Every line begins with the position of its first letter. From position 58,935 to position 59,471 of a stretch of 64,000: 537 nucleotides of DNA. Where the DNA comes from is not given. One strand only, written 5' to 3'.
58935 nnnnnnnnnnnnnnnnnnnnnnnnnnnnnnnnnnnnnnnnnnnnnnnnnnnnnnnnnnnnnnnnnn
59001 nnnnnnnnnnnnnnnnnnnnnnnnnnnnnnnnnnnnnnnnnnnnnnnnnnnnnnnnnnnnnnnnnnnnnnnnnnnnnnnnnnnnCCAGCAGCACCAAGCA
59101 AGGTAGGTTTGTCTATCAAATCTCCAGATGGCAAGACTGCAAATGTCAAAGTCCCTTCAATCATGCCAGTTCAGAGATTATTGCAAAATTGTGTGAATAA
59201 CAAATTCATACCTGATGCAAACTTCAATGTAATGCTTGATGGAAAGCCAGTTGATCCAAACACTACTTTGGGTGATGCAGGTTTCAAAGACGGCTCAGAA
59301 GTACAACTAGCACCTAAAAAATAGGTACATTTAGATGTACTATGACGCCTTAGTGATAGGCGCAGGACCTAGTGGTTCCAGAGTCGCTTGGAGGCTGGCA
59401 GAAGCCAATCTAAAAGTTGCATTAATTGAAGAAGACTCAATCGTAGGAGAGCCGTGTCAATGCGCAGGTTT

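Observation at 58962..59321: Cytoplasmic ubiquitin-like (beta-grasp) domain at the C-terminal tail of the giant surface protein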

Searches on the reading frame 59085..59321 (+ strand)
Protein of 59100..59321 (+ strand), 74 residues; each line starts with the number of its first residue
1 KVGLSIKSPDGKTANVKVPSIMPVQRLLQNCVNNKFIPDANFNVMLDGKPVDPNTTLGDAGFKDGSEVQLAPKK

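Call 6: search_solved_structures(query=window:59100-59321:+, max_evalue=10, show_alignments=3)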
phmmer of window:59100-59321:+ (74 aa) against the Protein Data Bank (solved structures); distinct sequences matched with E-value up to 10: 59.
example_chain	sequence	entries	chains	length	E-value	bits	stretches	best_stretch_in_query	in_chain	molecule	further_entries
8q7r_U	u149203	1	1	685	1.1e-12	51.2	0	5-68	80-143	Ubiquitin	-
8pql_U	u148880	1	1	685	1.1e-11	48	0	5-68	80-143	Ubiquitin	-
8pql_E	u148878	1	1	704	1.5e-11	47.6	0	5-68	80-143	Polyubiquitin-C,Nucleotide exchange factor SIL1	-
7yui_A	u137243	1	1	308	1.2e-05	28.8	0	5-69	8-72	Polyubiquitin-C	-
5b83_A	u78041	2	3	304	1.3e-05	28.7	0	5-69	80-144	tetra ubiquitin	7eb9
2mlb_A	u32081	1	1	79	0.00016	25.3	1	4-74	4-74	redesigned ubiquitin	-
5h07_A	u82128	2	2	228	0.00068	23.3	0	5-69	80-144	Polyubiquitin-C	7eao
6l0l_A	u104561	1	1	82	0.0019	21.9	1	4-70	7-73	Hydra-1ubq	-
5vix_A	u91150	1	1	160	0.0026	21.5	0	5-69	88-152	Polyubiquitin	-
4bkg_A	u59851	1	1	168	0.014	19.2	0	2-64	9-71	SMALL UBIQUITIN-RELATED MODIFIER 2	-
6hiv_DU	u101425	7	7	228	0.037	17.8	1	34-69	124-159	ms68 | Ubiquitin-like domain-containing protein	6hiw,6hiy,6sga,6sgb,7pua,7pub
4ksl_D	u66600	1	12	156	0.045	17.5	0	5-69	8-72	Polyubiquitin-C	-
9hny_DU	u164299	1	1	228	0.046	17.5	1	34-69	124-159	Ubiquitin-like domain-containing protein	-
2zvn_A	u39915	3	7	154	0.046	17.5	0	5-69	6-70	UBC protein | Ubiquitin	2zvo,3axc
3wxe_B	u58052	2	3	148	0.048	17.5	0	5-69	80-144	Ubiquitin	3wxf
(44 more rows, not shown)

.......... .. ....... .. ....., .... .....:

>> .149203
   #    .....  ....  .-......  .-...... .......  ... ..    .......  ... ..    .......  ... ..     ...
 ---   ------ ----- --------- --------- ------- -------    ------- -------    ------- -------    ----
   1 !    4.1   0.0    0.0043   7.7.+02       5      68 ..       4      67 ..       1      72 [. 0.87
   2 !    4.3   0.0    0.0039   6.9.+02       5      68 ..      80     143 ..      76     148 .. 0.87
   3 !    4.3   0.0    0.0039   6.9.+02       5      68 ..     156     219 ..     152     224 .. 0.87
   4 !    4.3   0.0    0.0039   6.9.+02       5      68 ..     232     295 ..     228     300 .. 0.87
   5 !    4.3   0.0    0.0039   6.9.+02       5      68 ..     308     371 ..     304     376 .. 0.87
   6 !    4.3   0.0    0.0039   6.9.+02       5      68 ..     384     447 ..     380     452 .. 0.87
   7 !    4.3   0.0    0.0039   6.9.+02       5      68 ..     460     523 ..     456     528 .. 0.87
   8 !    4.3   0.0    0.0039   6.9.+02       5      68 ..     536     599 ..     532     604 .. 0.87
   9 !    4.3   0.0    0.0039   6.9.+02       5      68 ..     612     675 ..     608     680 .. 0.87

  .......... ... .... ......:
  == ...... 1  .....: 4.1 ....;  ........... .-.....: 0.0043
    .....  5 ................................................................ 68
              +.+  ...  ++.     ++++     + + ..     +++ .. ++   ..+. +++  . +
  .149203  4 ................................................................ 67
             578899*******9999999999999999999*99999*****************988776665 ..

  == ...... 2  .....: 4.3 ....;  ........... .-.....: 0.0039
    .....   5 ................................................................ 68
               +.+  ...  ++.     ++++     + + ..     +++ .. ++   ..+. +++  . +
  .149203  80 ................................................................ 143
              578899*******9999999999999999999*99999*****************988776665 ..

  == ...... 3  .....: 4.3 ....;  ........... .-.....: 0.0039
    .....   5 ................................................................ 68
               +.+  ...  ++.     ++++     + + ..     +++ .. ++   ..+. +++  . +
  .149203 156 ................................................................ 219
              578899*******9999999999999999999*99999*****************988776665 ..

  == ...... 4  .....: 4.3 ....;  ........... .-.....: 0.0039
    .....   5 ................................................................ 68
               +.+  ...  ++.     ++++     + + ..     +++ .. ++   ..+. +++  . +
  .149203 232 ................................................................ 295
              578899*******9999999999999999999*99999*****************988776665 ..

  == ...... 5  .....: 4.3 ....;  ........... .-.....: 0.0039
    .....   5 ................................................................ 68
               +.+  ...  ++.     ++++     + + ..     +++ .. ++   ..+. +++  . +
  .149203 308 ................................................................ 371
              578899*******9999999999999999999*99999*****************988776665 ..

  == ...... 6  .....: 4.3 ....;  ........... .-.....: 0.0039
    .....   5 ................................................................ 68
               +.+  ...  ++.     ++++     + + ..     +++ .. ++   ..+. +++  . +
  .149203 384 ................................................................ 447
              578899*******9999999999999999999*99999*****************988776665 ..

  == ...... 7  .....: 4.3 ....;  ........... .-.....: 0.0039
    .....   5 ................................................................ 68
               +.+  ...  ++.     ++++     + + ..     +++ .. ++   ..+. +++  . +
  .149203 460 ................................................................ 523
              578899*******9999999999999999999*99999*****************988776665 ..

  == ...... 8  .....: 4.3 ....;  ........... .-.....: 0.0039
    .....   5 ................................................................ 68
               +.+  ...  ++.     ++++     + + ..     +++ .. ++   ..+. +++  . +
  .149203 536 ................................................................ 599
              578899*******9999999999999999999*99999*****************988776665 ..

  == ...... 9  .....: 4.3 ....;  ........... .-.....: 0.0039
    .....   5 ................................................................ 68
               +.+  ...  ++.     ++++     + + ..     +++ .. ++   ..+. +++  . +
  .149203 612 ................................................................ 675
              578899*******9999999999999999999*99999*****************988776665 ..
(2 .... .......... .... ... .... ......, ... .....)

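Call 25: search_protein_representatives(alignment_id=A2)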
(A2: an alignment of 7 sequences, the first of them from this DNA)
Query: 7 sequences, 80 profile positions. Proteins with E-value up to 0.001 (for the whole library): 79; up to 1e-10: 17; up to 1e-30: 6. The best 79 are listed.
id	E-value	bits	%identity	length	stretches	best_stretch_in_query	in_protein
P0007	9.5e-43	160.5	-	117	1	1-80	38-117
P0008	4.2e-40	152.0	-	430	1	1-80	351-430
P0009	3.3e-39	149.2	-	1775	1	1-80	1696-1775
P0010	7.2e-39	148.1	-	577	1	1-80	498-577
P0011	2.2e-37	143.4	-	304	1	2-80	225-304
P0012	2.3e-31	124.0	-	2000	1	1-80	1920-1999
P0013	9.4e-20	86.8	-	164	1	29-80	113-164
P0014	1.9e-19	85.9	-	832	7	4-80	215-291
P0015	4.6e-19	84.6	-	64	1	34-80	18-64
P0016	6.6e-15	71.3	-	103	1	1-37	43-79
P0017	6.6e-15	71.3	-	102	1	2-80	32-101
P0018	1.1e-14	70.6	-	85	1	39-80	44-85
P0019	2.4e-14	69.5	-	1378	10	16-79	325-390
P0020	3.9e-14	68.8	-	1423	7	4-79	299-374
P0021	4.0e-12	62.4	-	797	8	12-77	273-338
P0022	7.8e-12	61.5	-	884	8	4-79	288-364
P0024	3.9e-10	56.0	-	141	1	2-77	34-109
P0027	3.1e-09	53.1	-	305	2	6-79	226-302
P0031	2.7e-08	50.2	-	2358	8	6-79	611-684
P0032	3.4e-08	49.8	-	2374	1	2-77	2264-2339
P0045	2.4e-06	43.9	-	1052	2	5-74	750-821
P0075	2.6e-04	37.4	-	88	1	7-78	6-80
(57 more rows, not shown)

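Call 27: predict_structure(alignment_id=A2)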
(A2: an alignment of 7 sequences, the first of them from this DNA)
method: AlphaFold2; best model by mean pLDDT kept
length: 79 residues; sequences in the alignment: 7
mean_pLDDT: 86.6   pTM: 0.68
mean pLDDT of the five models: 86.6, 86.5, 86.1, 85.1, 83.8
residues with pLDDT >= 90: 33; 70-90: 41; 50-70: 4; < 50: 1
segments of 3 or more residues with pLDDT < 50: none
pLDDT, mean of each block of 10 residues (from residue 1): 76 86 91 88 86 90 91 85
secondary structure, 60 per line:
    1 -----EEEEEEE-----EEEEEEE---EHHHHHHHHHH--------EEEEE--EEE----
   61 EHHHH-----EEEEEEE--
elements in order: E6-12 E18-24 H29-38 E47-51 E54-56 H62-65 E71-77
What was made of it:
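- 59100..59321 (+): Ubiquitin-like (beta-grasp) domain, res 2010-2083, with no Gly-Gly. AlphaFold pLDDT 86.6 with strand-strand-helix-strand-strand-short helix-strand order (call 27).
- On Ubiquitin family (fold): The AlphaFold model has pLDDT 86.6 with elements E6-12, E18-24, H29-38, E47-51, E54-56, H62-65 and E71-77 (call 27).
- AlphaFold pLDDT is 86.6 (call 27).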

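Call 28: find_encoding_contigs(protein=P0032, flank=10000, max_places=4)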
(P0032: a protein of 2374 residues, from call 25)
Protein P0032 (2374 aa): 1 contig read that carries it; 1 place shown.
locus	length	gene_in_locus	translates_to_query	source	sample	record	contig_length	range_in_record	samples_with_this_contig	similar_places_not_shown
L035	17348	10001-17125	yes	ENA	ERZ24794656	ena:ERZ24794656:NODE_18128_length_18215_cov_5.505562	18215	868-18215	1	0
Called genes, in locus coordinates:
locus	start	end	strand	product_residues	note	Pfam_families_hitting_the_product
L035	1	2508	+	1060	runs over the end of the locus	PF00890:FAD_binding_2 (weak), PF01266:DAO (weak), PF01946:Thi4 (weak), PF07992:Pyr_redox_2 (weak), PF12831:FAD_oxidored, PF13450:NAD_binding_8 (weak), PF12838:Fer4_7, PF13187:Fer4_9, +15 more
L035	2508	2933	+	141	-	PF02662:FlpD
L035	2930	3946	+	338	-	PF13183:Fer4_8 (faint)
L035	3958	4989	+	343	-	PF13187:Fer4_9 (faint), PF12838:Fer4_7 (faint), PF14697:Fer4_21 (faint), PF25160:LdpA_Fe-S-bd (faint), PF00037:Fer4 (faint), PF12797:Fer4_2 (faint), PF13237:Fer4_10 (faint), PF17179:Fer4_22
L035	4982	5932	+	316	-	PF00175:NAD_binding_1, PF10418:DHODB_Fe-S_bind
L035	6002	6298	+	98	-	PF01910:Thiamine_BP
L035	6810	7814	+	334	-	PF07521:RMMBL (weak)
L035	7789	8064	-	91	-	-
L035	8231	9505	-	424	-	PF08245:Mur_ligase_M, PF02875:Mur_ligase_C, PF27239:FOL3_C (weak)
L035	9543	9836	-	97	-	PF17723:RHH_8 (weak), PF03683:UPF0175, PF24001:DUF7317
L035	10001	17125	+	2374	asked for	PF10633:NPCBM_assoc (faint), PF11614:FixG_C (faint), PF23619:Ig_VWA7 (faint), PF07705:CARDB (weak)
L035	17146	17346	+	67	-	?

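Call 33: fold_search(model_id=the predicted structure, library=pdb)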
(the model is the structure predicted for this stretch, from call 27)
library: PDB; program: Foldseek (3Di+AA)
matches with E <= 10: 1896; with E <= 0.001: 692
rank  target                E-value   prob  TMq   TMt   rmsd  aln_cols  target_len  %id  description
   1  6xa9_B                6.0e-07  1.00  0.83  0.83   1.8        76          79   21  SARS CoV-2 PLpro in complex with ISG15 C-terminal domain propargylamide (released 2020-06-17)
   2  7s6p_B                8.3e-07  1.00  0.82  0.45   1.9        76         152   21  The crystal structure of human ISG15 (released 2021-09-22)
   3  9gnv_B                8.9e-07  1.00  0.79  0.80   2.1        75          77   13  Human SENP5 in complex with SUMO1 (released 2025-06-25)
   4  7rbs_B                9.5e-07  1.00  0.82  0.44   1.8        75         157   21  The crystal structure of Papain-Like Protease of SARS CoV-2, C111S mutant, in complex with human ISG15 (released 2021-09-29)
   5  6bi8_C                1.2e-06  1.00  0.85  0.47   2.1        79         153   20  X-ray structure of MERS coronavirus papain-like protease in complex with human ISG15 (released 2018-11-07)
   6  1z2m                  1.2e-06  1.00  0.84  0.46   1.9        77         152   21  Crystal Structure of ISG15, the Interferon-Induced Ubiquitin Cross Reactive Protein (released 2005-05-24)
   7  3phx_B                1.2e-06  1.00  0.82  0.83   1.9        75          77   21  OTU Domain of Crimean Congo Hemorrhagic Fever Virus in complex with ISG15 (released 2011-02-02)
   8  7s6p_A                1.3e-06  1.00  0.83  0.46   1.9        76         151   21  The crystal structure of human ISG15 (released 2021-09-22)
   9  8seb_B                1.3e-06  1.00  0.84  0.82   2.1        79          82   20  Cryo-EM structure of a single loaded human UBA7-UBE2L6-ISG15 adenylate complex (released 2023-10-11)
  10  7s6p_D                1.3e-06  1.00  0.80  0.45   1.9        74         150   22  The crystal structure of human ISG15 (released 2021-09-22)
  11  6l0l_MODEL_1_A        1.4e-06  1.00  0.84  0.82   1.9        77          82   21  Hydra-1ubq de nova designed by Hydra based on ubiquitin (released 2020-09-30)
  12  9lqm_B                1.5e-06  1.00  0.84  0.83   2.0        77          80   18  Crystal structure of synthetic ubiquitin variant R4 designed by ProteinMPNN (released 2025-02-12)
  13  6oar_B                1.5e-06  1.00  0.82  0.84   1.9        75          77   20  Structure of the Kupe virus OTU bound to the C-terminal domain of sheep ISG15 (released 2020-01-08)
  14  6nyo_E                1.6e-06  1.00  0.84  0.85   1.8        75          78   21  Crystal structure of a human Cdc34-ubiquitin thioester mimetic (released 2019-08-07)
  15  7s6p_F                1.6e-06  1.00  0.83  0.47   1.9        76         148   21  The crystal structure of human ISG15 (released 2021-09-22)
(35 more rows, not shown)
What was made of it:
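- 59100..59321 (+): Foldseek TM 0.80-0.86 to ISG15, ubiquitin, NEDD8 and SUMO (call 33).
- On Ubiquitin family (fold): Foldseek gives TM 0.80-0.86 and rmsd 1.7-2.2 A to ISG15, Ub, NEDD8 and SUMO (call 33).
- The structure prediction is confident and Foldseek probability is 1.00 (calls 27, 33).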

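Call 36: list_cluster_members(proteins=[P0014, P0019, P0020, P0021, P0022, P0027, P0075, P0009, P0031, P0045])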
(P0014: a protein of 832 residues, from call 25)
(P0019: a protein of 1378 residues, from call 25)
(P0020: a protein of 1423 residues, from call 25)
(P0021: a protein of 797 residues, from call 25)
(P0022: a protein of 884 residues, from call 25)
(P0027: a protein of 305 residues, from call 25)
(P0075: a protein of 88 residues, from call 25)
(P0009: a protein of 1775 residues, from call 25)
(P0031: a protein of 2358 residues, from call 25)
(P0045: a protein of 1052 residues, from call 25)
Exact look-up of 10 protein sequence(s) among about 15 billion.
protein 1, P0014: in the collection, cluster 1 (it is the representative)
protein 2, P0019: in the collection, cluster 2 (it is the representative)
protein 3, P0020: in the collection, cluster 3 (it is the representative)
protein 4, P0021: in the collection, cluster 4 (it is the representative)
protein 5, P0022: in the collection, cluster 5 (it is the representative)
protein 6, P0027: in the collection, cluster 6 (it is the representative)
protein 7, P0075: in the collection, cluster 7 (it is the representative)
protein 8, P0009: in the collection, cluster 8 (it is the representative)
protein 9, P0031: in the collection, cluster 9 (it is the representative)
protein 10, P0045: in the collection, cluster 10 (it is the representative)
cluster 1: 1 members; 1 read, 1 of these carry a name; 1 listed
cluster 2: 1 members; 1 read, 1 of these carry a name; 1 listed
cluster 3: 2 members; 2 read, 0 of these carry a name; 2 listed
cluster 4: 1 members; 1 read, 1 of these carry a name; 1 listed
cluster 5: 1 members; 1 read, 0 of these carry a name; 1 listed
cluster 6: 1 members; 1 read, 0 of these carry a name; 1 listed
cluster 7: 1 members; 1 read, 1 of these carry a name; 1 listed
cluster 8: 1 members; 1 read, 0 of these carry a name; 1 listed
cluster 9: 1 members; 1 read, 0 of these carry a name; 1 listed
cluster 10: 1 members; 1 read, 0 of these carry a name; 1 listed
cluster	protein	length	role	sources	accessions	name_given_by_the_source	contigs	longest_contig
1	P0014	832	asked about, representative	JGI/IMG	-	hypothetical protein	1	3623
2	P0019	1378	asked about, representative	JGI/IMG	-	ubiquitin C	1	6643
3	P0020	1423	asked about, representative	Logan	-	-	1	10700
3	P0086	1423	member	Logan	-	-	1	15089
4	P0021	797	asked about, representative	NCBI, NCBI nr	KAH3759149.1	ubiquitin family protein [Pelomyxa schiedti]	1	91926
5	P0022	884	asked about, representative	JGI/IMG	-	-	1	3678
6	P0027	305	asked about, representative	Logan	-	-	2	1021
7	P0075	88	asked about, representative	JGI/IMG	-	hypothetical protein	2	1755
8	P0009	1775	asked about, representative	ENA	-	-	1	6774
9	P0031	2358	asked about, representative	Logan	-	-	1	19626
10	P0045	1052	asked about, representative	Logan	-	-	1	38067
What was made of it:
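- An exhaustive profile search retrieves ubiquitin-family proteins (calls 25, 36).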

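Call 44: search_solved_structures(query=A2, max_evalue=0.01)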
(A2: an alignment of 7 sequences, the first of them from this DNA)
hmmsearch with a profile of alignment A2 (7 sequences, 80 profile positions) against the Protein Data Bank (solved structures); distinct sequences matched with E-value up to 0.01: 7.
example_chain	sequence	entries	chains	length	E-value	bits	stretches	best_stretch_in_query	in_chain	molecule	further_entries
8q7r_U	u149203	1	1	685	1.4e-08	38.2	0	12-77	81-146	Ubiquitin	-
8pql_U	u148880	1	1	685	4.2e-08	36.6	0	12-77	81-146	Ubiquitin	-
8pql_E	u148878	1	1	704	5.7e-08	36.2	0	12-77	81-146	Polyubiquitin-C,Nucleotide exchange factor SIL1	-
5vix_A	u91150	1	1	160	0.0003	24.3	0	12-77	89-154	Polyubiquitin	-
7yui_A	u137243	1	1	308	0.00077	23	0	12-77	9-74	Polyubiquitin-C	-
5b83_A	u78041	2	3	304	0.00098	22.7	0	12-77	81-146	tetra ubiquitin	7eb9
2mlb_A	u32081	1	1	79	0.0057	20.2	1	10-77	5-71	redesigned ubiquitin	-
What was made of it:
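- The best PDB sequence hits are ubiquitin (calls 6, 44).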

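Call 53: find_homologous_proteins(query=P0024, max_evalue=0.001)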
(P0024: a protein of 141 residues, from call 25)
Query P0024 (141 aa): 2 proteins with E <= 0.001 among 8000 candidates.
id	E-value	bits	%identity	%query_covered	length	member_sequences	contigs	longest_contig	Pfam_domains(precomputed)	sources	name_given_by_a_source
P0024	1.5e-80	286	100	100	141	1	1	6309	PF11976.15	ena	-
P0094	2.4e-33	133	81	52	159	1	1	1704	-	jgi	-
